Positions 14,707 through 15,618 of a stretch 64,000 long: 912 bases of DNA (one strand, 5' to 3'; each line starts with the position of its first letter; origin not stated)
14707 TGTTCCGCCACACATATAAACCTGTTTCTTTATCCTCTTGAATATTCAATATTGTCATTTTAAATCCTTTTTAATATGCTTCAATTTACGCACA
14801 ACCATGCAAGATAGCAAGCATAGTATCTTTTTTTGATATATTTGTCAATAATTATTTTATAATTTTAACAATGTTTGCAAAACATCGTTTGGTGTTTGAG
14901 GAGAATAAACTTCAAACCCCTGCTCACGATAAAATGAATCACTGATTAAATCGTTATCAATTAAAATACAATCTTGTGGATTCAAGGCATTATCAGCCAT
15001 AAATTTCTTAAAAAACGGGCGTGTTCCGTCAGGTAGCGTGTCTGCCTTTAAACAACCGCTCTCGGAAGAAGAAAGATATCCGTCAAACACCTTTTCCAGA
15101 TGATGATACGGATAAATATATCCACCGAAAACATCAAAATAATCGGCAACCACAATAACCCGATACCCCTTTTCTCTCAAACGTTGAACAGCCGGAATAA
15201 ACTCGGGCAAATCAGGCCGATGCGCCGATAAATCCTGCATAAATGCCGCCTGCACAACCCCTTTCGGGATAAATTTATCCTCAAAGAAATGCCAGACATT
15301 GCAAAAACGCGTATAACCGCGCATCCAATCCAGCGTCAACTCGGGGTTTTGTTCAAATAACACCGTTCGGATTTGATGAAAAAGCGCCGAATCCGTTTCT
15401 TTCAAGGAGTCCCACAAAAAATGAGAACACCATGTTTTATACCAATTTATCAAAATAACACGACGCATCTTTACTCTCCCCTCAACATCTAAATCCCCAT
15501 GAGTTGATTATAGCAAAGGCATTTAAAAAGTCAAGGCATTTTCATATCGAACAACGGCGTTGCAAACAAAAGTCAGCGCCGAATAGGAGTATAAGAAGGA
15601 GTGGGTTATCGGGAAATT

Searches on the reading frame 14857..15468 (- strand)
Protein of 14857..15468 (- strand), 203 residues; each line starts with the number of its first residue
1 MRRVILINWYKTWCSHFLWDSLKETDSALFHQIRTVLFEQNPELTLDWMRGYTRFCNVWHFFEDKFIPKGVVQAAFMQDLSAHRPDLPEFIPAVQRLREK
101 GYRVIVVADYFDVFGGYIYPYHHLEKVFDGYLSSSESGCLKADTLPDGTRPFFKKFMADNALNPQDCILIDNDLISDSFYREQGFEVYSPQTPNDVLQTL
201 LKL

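Call 8: search_protein_families(library=pfam, proteins=[window:14857-15468:-], max_evalue=0.001)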
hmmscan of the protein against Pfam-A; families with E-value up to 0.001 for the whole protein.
window:14857-15468:- (203 aa): 0 families

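Call 47: search_protein_families(library=pfam, proteins=[window:14857-15468:-], max_evalue=0.01)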
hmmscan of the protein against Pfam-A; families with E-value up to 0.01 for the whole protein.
window:14857-15468:- (203 aa): 1 family
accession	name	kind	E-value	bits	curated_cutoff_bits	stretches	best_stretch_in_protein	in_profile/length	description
PF00702.32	Hydrolase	-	0.0039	18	26.4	1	73-171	86-178/191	haloacid dehalogenase-like hydrolase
